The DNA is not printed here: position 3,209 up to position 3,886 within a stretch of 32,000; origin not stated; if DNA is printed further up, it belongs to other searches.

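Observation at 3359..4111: Recent 378-bp in-frame tandem duplication doubles the C-terminal domain of CcmI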

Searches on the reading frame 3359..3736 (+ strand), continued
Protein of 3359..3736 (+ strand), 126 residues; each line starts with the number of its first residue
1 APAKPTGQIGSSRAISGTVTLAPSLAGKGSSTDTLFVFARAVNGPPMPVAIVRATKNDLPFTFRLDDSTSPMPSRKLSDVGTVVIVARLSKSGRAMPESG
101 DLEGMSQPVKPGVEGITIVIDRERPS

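Call 31: find_homologous_proteins(query=P0270, max_evalue=1e-20)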
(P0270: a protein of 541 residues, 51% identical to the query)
Query P0270 (541 aa): 4088 proteins with E <= 1e-20 among 8000 candidates; the best 120 are listed.
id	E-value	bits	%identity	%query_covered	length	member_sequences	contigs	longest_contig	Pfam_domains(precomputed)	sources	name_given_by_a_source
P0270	0.0e+0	1123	100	100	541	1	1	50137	PF14559.13,PF13431.13,PF23914.2,PF23892.2,PF13428.13,PF07719.24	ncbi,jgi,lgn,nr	ncbi:MAG TPA: c-type cytochrome biogenesis protein CcmI [Usitatibacter sp.]|jgi:cytochrome c-type bi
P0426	7.6e-275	930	89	92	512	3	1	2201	PF14559.13,PF13431.13,PF23914.2,PF23892.2,PF13428.13,PF07719.24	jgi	-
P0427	8.3e-244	828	76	100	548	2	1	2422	PF14559.13,PF13431.13,PF23914.2,PF23892.2,PF13428.13,PF07719.24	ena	-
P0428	8.2e-243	825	75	100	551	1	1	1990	PF14559.13,PF13431.13,PF23914.2,PF13414.13,PF23892.2,PF13428.13,PF07719.24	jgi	jgi:cytochrome c-type biogenesis protein CcmH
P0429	7.5e-242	822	73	100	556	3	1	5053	PF14559.13,PF13431.13,PF23914.2,PF23892.2,PF07719.24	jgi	-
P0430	9.4e-241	818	75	100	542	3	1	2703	PF14559.13,PF23914.2,PF23892.2,PF13428.13,PF07719.24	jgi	-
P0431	3.1e-239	813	75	100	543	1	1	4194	PF14559.13,PF23914.2,PF23892.2,PF13428.13,PF07719.24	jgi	jgi:cytochrome c-type biogenesis protein CcmH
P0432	6.2e-234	796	70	100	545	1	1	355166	PF23914.2,PF23892.2,PF07719.24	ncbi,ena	-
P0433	9.8e-230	782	69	100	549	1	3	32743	PF13431.13,PF23914.2,PF23892.2,PF07719.24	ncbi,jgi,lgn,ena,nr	ncbi:MAG TPA: c-type cytochrome biogenesis protein CcmI [Usitatibacter sp.]|nr:c-type cytochrome bio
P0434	1.4e-229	781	71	100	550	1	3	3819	PF14559.13,PF13431.13,PF23914.2,PF23892.2,PF07719.24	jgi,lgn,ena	-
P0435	4.6e-229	779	70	100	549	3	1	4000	PF14559.13,PF13431.13,PF23914.2,PF23892.2,PF13428.13,PF07719.24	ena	-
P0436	3.4e-227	773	70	100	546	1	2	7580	PF14559.13,PF13431.13,PF23914.2,PF23892.2,PF13428.13,PF07719.24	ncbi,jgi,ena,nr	ncbi:MAG TPA: c-type cytochrome biogenesis protein CcmI [Usitatibacter sp.]|nr:c-type cytochrome bio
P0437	1.4e-226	771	91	73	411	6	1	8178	PF14559.13,PF13431.13,PF23914.2,PF23892.2,PF13428.13,PF07719.24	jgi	-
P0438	1.4e-221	755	90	74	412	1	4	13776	PF14559.13,PF13431.13,PF23914.2,PF23892.2,PF13428.13,PF07719.24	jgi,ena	-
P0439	9.2e-218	742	67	100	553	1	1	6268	PF14559.13,PF13431.13,PF23914.2,PF23892.2,PF07719.24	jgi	jgi:cytochrome c-type biogenesis protein CcmH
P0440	1.2e-217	742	80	76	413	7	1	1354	PF14559.13,PF13431.13,PF23914.2,PF13371.13,PF00515.35,PF13176.13,PF23892.2,PF13428.13,PF07719.24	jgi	jgi:cytochrome c-type biogenesis protein CcmH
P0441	7.5e-215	733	82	76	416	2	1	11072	PF14559.13,PF13431.13,PF23914.2,PF23892.2,PF13428.13,PF07719.24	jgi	jgi:cytochrome c-type biogenesis protein CcmH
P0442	5.9e-213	726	86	76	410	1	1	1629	PF14559.13,PF13431.13,PF23914.2,PF13371.13,PF00515.35,PF13176.13,PF23892.2,PF13428.13,PF07719.24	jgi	jgi:cytochrome c-type biogenesis protein CcmH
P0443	6.6e-213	726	74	89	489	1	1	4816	PF14559.13,PF13431.13,PF23914.2,PF13414.13,PF23892.2,PF13428.13,PF07719.24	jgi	jgi:cytochrome c-type biogenesis protein CcmH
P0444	5.4e-204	697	82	74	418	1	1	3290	PF14559.13,PF23914.2,PF23892.2,PF07719.24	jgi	jgi:cytochrome c-type biogenesis protein CcmH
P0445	9.8e-187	640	74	76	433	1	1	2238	PF14559.13,PF13431.13,PF23914.2,PF23892.2,PF13428.13,PF07719.24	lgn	-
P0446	2.0e-173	596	70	76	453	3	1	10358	PF14559.13,PF23914.2,PF00515.35,PF23892.2,PF07719.24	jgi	jgi:cytochrome c-type biogenesis protein CcmH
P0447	9.4e-171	587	66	76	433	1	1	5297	PF14559.13,PF13431.13,PF23914.2,PF23892.2,PF13432.13,PF07719.24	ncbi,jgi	jgi:cytochrome c-type biogenesis protein CcmH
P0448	6.1e-169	581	70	76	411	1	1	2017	PF23914.2,PF23892.2,PF07719.24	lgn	-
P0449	4.5e-167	575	67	76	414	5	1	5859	PF23914.2,PF23892.2,PF07719.24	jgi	jgi:cytochrome c-type biogenesis protein CcmH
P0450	6.5e-165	568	68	76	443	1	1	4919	PF14559.13,PF13431.13,PF23914.2,PF23892.2,PF13428.13,PF07719.24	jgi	jgi:cytochrome c-type biogenesis protein CcmH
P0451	1.0e-164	567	66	76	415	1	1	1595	PF23914.2,PF23892.2,PF07719.24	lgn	-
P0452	3.1e-164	566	68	74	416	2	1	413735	PF23914.2,PF23892.2,PF07719.24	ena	-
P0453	2.8e-163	562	69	76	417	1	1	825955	PF13431.13,PF23914.2,PF23892.2,PF13428.13,PF07719.24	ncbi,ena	-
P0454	3.8e-163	562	67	76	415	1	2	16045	PF14559.13,PF23914.2,PF23892.2,PF07719.24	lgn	-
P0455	1.2e-162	560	67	74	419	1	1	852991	PF14559.13,PF13431.13,PF23914.2,PF13371.13,PF23892.2,PF13428.13,PF13181.13,PF07719.24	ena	-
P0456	2.4e-161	556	68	74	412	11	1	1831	PF07721.21,PF14559.13,PF13431.13,PF23914.2,PF23892.2,PF07719.24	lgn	-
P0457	1.3e-160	554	67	74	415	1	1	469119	PF14559.13,PF23914.2,PF23892.2,PF07719.24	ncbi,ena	-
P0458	1.4e-160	554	65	74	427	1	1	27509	PF14559.13,PF13431.13,PF23914.2,PF13371.13,PF23892.2,PF13428.13,PF13181.13,PF07719.24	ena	-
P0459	2.5e-158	546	67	74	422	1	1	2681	PF14559.13,PF13431.13,PF23914.2,PF23892.2,PF13428.13,PF07719.24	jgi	jgi:cytochrome c-type biogenesis protein CcmH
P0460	3.6e-158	546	66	76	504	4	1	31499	PF14559.13,PF13431.13,PF23914.2,PF23892.2,PF07719.24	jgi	-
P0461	2.1e-156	540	66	76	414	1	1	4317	PF23914.2,PF23892.2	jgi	jgi:cytochrome c-type biogenesis protein CcmH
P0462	5.7e-156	538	65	76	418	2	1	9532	PF14559.13,PF13431.13,PF23914.2,PF23892.2,PF13428.13,PF13181.13,PF07719.24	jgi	-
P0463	6.0e-156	538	64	76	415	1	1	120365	PF14559.13,PF13431.13,PF23914.2,PF23892.2,PF07719.24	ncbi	-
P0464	1.4e-155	537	65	76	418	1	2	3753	PF14559.13,PF13431.13,PF23914.2,PF23892.2,PF13428.13,PF13181.13,PF07719.24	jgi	-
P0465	1.1e-154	534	62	76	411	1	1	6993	PF23914.2,PF23892.2,PF13432.13,PF13428.13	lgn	-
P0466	1.1e-154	534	66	74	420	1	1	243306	PF14559.13,PF13431.13,PF23914.2,PF13371.13,PF23892.2,PF13428.13,PF07719.24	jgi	jgi:cytochrome c-type biogenesis protein CcmH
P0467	2.6e-154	533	62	76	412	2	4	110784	PF23914.2,PF23892.2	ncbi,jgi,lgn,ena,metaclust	metaclust:\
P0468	2.6e-154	533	63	74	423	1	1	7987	PF23914.2,PF23892.2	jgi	jgi:cytochrome c-type biogenesis protein CcmH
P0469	5.0e-154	532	66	76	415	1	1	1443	PF14559.13,PF23914.2,PF23892.2,PF13428.13,PF07719.24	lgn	-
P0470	6.1e-154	532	64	76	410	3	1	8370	PF23914.2,PF23892.2,PF13428.13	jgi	jgi:cytochrome c-type biogenesis protein CcmH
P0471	4.2e-153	529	61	76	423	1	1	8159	PF14559.13,PF13431.13,PF23914.2,PF23892.2,PF13432.13,PF13428.13,PF07719.24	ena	-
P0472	4.4e-153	529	65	74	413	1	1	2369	PF23914.2,PF23892.2,PF07719.24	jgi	-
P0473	5.0e-153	529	64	76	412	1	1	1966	PF23914.2,PF23892.2,PF13428.13,PF07719.24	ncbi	ncbi:MAG TPA: c-type cytochrome biogenesis protein CcmI [Usitatibacter sp.]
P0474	5.3e-153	529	65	76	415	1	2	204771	PF23914.2,PF23892.2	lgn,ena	-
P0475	1.3e-152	527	64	75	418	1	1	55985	PF14559.13,PF13431.13,PF23914.2,PF23892.2,PF13432.13,PF13428.13,PF07719.24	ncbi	-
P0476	2.3e-152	526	65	76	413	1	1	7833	PF14559.13,PF23914.2,PF23892.2,PF13428.13,PF07719.24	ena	-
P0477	6.0e-152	525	63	76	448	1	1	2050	PF14559.13,PF13431.13,PF23914.2,PF23892.2,PF07719.24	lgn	-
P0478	2.1e-151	523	64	76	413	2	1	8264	PF14559.13,PF13431.13,PF23914.2,PF23892.2,PF13428.13,PF07719.24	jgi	jgi:cytochrome c-type biogenesis protein CcmH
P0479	2.1e-151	523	63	76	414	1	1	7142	PF23914.2,PF23892.2,PF07719.24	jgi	jgi:cytochrome c-type biogenesis protein CcmH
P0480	2.2e-151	523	64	76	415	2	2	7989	PF23914.2,PF23892.2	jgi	jgi:cytochrome c-type biogenesis protein CcmH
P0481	3.5e-151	523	63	76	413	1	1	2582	PF14559.13,PF23914.2,PF23892.2,PF13428.13,PF07719.24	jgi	jgi:cytochrome c-type biogenesis protein CcmH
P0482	4.0e-151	522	65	76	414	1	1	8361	PF23914.2,PF23892.2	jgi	jgi:cytochrome c-type biogenesis protein CcmH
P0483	4.4e-151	522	66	74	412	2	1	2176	PF14559.13,PF23914.2,PF23892.2,PF13428.13,PF07719.24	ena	-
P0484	7.7e-151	521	63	76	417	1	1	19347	PF14559.13,PF23914.2,PF23892.2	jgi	jgi:cytochrome c-type biogenesis protein CcmH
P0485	1.2e-150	521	65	75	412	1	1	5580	PF14559.13,PF23914.2,PF23892.2,PF13428.13,PF07719.24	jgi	jgi:cytochrome c-type biogenesis protein CcmH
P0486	1.5e-150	520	63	76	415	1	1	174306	PF14559.13,PF13431.13,PF23914.2,PF13414.13,PF23892.2,PF13432.13,PF13428.13,PF07719.24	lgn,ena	-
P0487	1.7e-150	520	64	76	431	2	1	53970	PF23914.2,PF23892.2,PF13428.13,PF07719.24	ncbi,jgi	-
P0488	2.2e-150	520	64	76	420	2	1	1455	PF14559.13,PF23914.2,PF23892.2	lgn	-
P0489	2.3e-150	520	61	74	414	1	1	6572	PF23914.2,PF23892.2,PF07719.24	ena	-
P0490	2.4e-150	520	64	76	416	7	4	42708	PF14559.13,PF23914.2,PF23892.2,PF07719.24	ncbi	ncbi:MAG: c-type cytochrome biogenesis protein CcmI [Usitatibacter sp.]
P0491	2.7e-150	520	63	74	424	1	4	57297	PF14559.13,PF13431.13,PF23914.2,PF13414.13,PF23892.2,PF13432.13,PF13428.13,PF07719.24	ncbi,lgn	-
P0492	3.1e-150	519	63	76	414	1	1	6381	PF14559.13,PF23914.2,PF23892.2,PF13428.13,PF07719.24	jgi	jgi:cytochrome c-type biogenesis protein CcmH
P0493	3.7e-150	519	65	76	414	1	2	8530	PF14559.13,PF23914.2,PF23892.2,PF13428.13,PF07719.24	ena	-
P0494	4.2e-150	519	63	76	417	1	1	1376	PF13431.13,PF23914.2,PF23892.2,PF13428.13,PF07719.24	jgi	jgi:cytochrome c-type biogenesis protein CcmH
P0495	4.8e-150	519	64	76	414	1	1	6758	PF14559.13,PF23914.2,PF23892.2,PF13428.13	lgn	-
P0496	7.5e-150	518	63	76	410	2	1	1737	PF23914.2,PF23892.2,PF07719.24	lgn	-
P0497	9.2e-150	518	62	76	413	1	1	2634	PF14559.13,PF13431.13,PF23914.2,PF23892.2,PF07719.24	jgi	jgi:cytochrome c-type biogenesis protein CcmH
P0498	9.3e-150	518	63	75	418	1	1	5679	PF14559.13,PF23914.2,PF23892.2,PF13428.13,PF07719.24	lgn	-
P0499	9.3e-150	518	64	76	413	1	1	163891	PF23914.2,PF23892.2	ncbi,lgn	-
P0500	1.2e-149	517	63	76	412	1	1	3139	PF23914.2,PF23892.2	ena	-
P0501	1.3e-149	517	65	76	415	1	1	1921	PF23914.2,PF23892.2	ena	-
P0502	1.5e-149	517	64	76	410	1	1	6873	PF23914.2,PF23892.2,PF13428.13,PF07719.24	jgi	jgi:cytochrome c-type biogenesis protein CcmH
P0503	1.8e-149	517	60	76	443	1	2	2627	PF13431.13,PF23914.2,PF23892.2,PF13428.13,PF07719.24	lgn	-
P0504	3.1e-149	516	62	76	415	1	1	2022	PF14559.13,PF13431.13,PF23914.2,PF23892.2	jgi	jgi:cytochrome c-type biogenesis protein CcmH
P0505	3.2e-149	516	63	76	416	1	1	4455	PF14559.13,PF13431.13,PF23914.2,PF23892.2,PF07719.24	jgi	jgi:cytochrome c-type biogenesis protein CcmH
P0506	3.4e-149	516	62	75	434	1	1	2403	PF14559.13,PF13431.13,PF23914.2,PF23892.2,PF07719.24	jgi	jgi:cytochrome c-type biogenesis protein CcmH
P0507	3.5e-149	516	61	76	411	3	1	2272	PF23914.2,PF23892.2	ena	-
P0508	4.3e-149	516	63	75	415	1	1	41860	PF14559.13,PF23914.2,PF23892.2,PF13428.13,PF07719.24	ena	-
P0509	4.5e-149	516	64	76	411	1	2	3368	PF14559.13,PF23914.2,PF23892.2,PF13432.13,PF13428.13,PF07719.24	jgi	jgi:cytochrome c-type biogenesis protein CcmH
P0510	4.6e-149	516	62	76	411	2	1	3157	PF14559.13,PF23914.2,PF23892.2,PF13428.13,PF07719.24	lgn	-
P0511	6.7e-149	515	63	76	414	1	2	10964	PF23914.2,PF23892.2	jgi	jgi:cytochrome c-type biogenesis protein CcmH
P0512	7.0e-149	515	59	76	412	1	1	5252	PF23914.2,PF23892.2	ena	-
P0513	7.2e-149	515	61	76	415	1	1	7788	PF14559.13,PF23914.2,PF23892.2,PF07719.24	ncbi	-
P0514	9.5e-149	515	62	76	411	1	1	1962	PF14559.13,PF23914.2,PF23892.2,PF13432.13,PF13428.13,PF07719.24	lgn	-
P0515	1.0e-148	514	63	76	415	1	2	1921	PF14559.13,PF23914.2,PF23892.2,PF13428.13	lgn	-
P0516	1.4e-148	514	64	76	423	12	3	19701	PF14559.13,PF23914.2,PF23892.2,PF07719.24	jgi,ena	-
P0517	1.9e-148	514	62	76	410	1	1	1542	PF23914.2,PF23892.2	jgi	jgi:cytochrome c-type biogenesis protein CcmH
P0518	1.9e-148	514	63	74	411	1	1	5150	PF14559.13,PF23914.2,PF23892.2,PF07719.24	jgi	jgi:cytochrome c-type biogenesis protein CcmH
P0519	2.0e-148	513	64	76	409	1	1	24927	PF14559.13,PF23914.2,PF23892.2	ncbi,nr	ncbi:MAG TPA: c-type cytochrome biogenesis protein CcmI [Usitatibacter sp.]|nr:c-type cytochrome bio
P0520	2.1e-148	513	62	76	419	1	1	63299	PF14559.13,PF23914.2,PF23892.2,PF07719.24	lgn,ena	-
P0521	2.5e-148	513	64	76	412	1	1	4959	PF14559.13,PF23914.2,PF23892.2,PF13428.13,PF07719.24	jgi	jgi:cytochrome c-type biogenesis protein CcmH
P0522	3.4e-148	513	63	76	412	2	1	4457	PF23914.2,PF23892.2,PF07719.24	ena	-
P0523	4.3e-148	512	61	76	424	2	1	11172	PF14559.13,PF23914.2,PF23892.2,PF13432.13,PF07719.24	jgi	jgi:cytochrome c-type biogenesis protein CcmH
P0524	4.5e-148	512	63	76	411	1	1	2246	PF23914.2,PF23892.2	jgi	jgi:cytochrome c-type biogenesis protein CcmH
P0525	5.6e-148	512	63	76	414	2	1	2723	PF23914.2,PF23892.2,PF07719.24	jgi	jgi:cytochrome c-type biogenesis protein CcmH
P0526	6.2e-148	512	62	76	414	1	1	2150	PF23914.2,PF23892.2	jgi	jgi:cytochrome c-type biogenesis protein CcmH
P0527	6.6e-148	512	62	76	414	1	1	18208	PF23914.2,PF23892.2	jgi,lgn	jgi:cytochrome c-type biogenesis protein CcmH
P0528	7.6e-148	512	62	75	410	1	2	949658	PF23914.2,PF23892.2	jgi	jgi:cytochrome c-type biogenesis protein CcmH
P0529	8.0e-148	511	61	74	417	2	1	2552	PF23914.2,PF23892.2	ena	-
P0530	1.1e-147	511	63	76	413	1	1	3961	PF23914.2,PF23892.2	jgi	jgi:cytochrome c-type biogenesis protein CcmH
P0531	1.1e-147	511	64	76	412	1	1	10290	PF23914.2,PF23892.2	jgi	jgi:cytochrome c-type biogenesis protein CcmH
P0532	1.2e-147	511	64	76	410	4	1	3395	PF14559.13,PF13431.13,PF23914.2,PF23892.2,PF07719.24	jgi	jgi:cytochrome c-type biogenesis protein CcmH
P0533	1.3e-147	511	62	76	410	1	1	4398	PF14559.13,PF13431.13,PF23914.2,PF23892.2,PF13432.13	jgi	jgi:cytochrome c-type biogenesis protein CcmH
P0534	1.7e-147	510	63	76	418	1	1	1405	PF13431.13,PF23914.2,PF23892.2,PF07719.24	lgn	-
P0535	1.8e-147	510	63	75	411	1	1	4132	PF14559.13,PF13431.13,PF23914.2,PF23892.2,PF13428.13,PF07719.24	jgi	jgi:cytochrome c-type biogenesis protein CcmH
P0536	2.1e-147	510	63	76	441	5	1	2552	PF14559.13,PF13431.13,PF23914.2,PF23892.2,PF13428.13,PF07719.24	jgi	-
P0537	2.2e-147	510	64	76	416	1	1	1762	PF23914.2,PF23892.2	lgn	-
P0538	2.3e-147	510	61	76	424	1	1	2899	PF14559.13,PF23914.2,PF23892.2,PF07719.24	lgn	-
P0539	3.4e-147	509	62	76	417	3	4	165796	PF13431.13,PF23914.2,PF23892.2,PF07719.24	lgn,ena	-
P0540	3.6e-147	509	62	76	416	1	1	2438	PF14559.13,PF13431.13,PF23914.2,PF23892.2,PF13428.13,PF07719.24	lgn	-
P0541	4.6e-147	509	60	76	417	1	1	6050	PF13431.13,PF23914.2,PF23892.2,PF07719.24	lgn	-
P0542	5.0e-147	509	61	76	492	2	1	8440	PF14559.13,PF23914.2,PF23892.2,PF07719.24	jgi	jgi:cytochrome c-type biogenesis protein CcmH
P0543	5.9e-147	509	64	76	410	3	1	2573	PF23914.2,PF23892.2,PF07719.24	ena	-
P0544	6.3e-147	509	62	76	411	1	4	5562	PF23914.2,PF23892.2,PF07719.24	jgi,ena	jgi:cytochrome c-type biogenesis protein CcmH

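Call 32: find_encoding_contigs(protein=P0432, flank=8000, max_places=2)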
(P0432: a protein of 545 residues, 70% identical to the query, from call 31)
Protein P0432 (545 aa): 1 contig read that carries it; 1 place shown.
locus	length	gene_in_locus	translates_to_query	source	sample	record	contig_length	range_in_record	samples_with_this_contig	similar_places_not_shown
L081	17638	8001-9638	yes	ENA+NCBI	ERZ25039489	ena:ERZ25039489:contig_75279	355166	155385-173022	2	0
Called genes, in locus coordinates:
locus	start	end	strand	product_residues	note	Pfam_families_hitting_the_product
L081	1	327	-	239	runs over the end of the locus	PF00596:Aldolase_II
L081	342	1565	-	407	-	PF02515:CoA_transf_3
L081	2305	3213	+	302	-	PF13487:HD_5, PF01966:HD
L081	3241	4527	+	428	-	PF00990:GGDEF, PF00563:EAL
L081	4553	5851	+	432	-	PF07690:MFS_1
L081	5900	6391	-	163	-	PF07301:DUF1453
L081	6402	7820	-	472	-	PF03572:Peptidase_S41 (faint)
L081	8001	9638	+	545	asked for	PF23914:TPR_CcmH_CycH, PF07719:TPR_2 (faint), PF23892:Ig_CycH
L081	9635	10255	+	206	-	PF00005:ABC_tran, PF13304:AAA_21 (faint)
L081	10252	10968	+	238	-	PF03379:CcmB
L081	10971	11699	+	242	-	PF01578:Cytochrom_C_asm, PF27518:CcmC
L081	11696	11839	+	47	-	PF04995:CcmD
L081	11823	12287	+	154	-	PF03100:CcmE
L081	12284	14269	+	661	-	PF01578:Cytochrom_C_asm, PF16327:CcmF_C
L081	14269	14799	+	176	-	PF00578:AhpC-TSA, PF08534:Redoxin, PF13905:Thioredoxin_8 (weak)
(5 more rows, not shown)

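Call 46: predict_structure(alignment_id=A2)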
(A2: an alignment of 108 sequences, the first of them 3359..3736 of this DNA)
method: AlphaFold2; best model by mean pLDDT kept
length: 126 residues; sequences in the alignment: 108
mean_pLDDT: 87.6   pTM: 0.82
mean pLDDT of the five models: 87.6, 86.2, 85.0, 83.9, 82.7
residues with pLDDT >= 90: 76; 70-90: 37; 50-70: 6; < 50: 7
segments of 3 or more residues with pLDDT < 50: 6-10
pLDDT, mean of each block of 10 residues (from residue 1): 47 87 91 94 87 96 95 87 94 84 95 95 86
secondary structure, 60 per line:
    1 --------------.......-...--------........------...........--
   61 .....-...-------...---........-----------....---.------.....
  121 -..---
elements in order: E15-21 E34-41 E48-55 E61-65 E83-90 E102-105 E116-120

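Call 48: fold_search(model_id=the predicted structure, library=pdb)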
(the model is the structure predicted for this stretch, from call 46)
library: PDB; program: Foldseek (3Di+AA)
matches with E <= 10: 1345; with E <= 0.001: 2
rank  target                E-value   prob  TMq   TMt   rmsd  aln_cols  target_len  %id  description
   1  5wec_B                3.5e-04  1.00  0.51  0.56   4.7       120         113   12  Structure of an alternative pilotin from the type II secretion system of Vibrio cholerae (released 2018-07-11)
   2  5wec_A                5.2e-04  1.00  0.52  0.58   5.0       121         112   14  Structure of an alternative pilotin from the type II secretion system of Vibrio cholerae (released 2018-07-11)
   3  5e56                  1.1e-02  0.77  0.30  0.32  12.6       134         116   16  Crystal structure of mouse CTLA-4 (released 2015-10-28)
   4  9aud_A                2.4e-02  0.51  0.30  0.24  12.5       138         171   17  Immune receptor complex (released 2025-02-05)
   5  1i8l_C                4.4e-02  0.63  0.35  0.37  13.3       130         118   18  HUMAN B7-1/CTLA-4 CO-STIMULATORY COMPLEX (released 2001-04-04)
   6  5ek8                  4.7e-02  0.66  0.33  0.10   7.7       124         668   10  Crystal structure of a 9R-lipoxygenase from Cyanothece PCC8801 at 2.7 Angstroms (released 2015-12-23)
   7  1bzd_A                5.5e-02  0.66  0.37  0.37   6.6       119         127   13  TERTIARY STRUCTURES OF THREE AMYLOIDOGENIC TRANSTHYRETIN VARIANTS AND IMPLICATIONS FOR AMYLOID FIBRIL FORMATION (released 1998-11-04)
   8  5z5m_C                5.5e-02  0.60  0.36  0.21   7.8       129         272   12  Crystal structure of (S)-allantoin synthase (released 2018-11-21)
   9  2ij0_C                5.5e-02  0.25  0.26  0.27  14.0       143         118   11  Structural basis of T cell specificity and activation by the bacterial superantigen toxic shock syndrome toxin-1 (released 2007-02-20)
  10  3up6_A                5.8e-02  0.96  0.47  0.22   5.0       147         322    6  Crystal structure of a putative cell adhesion protein (BACOVA_04078) from Bacteroides ovatus ATCC 8483 at 2.80 A resol (released 2011-12-21)
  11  2h4e_A                6.5e-02  0.57  0.35  0.37   7.9       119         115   13  Crystal structure of Cys10 sulfonated transthyretin (released 2007-01-23)
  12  7su1_C                6.9e-02  0.47  0.32  0.35  12.3       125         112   13  Crystal structure of an acidic pH-selective Ipilimumab variant Ipi.106 in complex with CTLA-4 (released 2022-03-02)
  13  6xy2_A                7.7e-02  0.47  0.34  0.36  13.2       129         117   16  Crystal structure of CTLA-4 complexed with the Fab of HL32 antibody (released 2020-12-09)
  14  2try_A                8.2e-02  0.75  0.39  0.39   6.5       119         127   12  TERTIARY STRUCTURES OF THREE AMYLOIDOGENIC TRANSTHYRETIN VARIANTS AND IMPLICATIONS FOR AMYLOID FIBRIL FORMATION (released 1997-04-21)
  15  3osk_B                8.2e-02  0.47  0.34  0.35  15.7       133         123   17  Crystal structure of human CTLA-4 apo homodimer (released 2010-12-08)
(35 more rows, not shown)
